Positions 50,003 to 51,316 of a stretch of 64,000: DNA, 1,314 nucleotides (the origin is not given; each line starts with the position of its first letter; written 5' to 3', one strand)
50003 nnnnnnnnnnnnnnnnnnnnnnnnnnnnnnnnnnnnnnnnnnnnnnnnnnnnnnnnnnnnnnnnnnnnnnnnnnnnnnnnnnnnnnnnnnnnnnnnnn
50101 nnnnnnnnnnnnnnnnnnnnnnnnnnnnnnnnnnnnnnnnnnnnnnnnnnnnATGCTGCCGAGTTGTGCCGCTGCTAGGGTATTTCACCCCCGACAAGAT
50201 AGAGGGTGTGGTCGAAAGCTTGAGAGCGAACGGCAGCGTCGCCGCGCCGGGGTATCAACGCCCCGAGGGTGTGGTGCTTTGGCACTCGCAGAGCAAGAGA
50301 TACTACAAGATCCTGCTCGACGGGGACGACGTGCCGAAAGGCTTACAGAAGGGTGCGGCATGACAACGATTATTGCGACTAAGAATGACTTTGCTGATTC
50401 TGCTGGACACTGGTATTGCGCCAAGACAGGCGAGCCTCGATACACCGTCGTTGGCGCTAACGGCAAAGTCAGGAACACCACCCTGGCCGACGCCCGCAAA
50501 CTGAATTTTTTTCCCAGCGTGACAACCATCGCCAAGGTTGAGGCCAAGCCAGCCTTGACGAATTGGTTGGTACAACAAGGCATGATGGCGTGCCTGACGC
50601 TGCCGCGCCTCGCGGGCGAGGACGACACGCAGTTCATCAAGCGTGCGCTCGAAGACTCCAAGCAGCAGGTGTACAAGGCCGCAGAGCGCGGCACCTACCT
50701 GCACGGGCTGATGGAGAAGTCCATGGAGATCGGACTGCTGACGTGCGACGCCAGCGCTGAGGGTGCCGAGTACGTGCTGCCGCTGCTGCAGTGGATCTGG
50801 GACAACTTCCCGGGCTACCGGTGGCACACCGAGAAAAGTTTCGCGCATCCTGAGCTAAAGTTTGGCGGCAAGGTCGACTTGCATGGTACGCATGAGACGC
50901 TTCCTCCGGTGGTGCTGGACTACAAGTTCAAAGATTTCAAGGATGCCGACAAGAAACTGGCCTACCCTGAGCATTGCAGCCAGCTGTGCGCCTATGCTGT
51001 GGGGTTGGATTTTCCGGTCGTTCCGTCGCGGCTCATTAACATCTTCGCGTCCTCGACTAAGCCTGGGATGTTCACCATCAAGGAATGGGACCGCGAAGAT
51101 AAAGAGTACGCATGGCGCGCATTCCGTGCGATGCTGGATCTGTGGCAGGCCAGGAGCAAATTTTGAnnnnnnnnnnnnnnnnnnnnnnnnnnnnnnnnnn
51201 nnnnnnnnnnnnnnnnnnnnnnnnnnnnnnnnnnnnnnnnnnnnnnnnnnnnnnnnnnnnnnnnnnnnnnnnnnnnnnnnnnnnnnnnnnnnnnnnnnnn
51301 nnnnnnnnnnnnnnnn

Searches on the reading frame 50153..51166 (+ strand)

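Call 54: search_protein_families(library=phrogs, proteins=[window:50153-51166:+], max_evalue=0.001)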
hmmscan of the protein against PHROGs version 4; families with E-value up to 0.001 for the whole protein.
window:50153-51166:+ (337 aa): 1 family
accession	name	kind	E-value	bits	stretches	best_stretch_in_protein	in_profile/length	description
phrog_298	-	DNA, RNA and nucleotide metabolism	1.9e-11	44.9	1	119-283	65-209/293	exonuclease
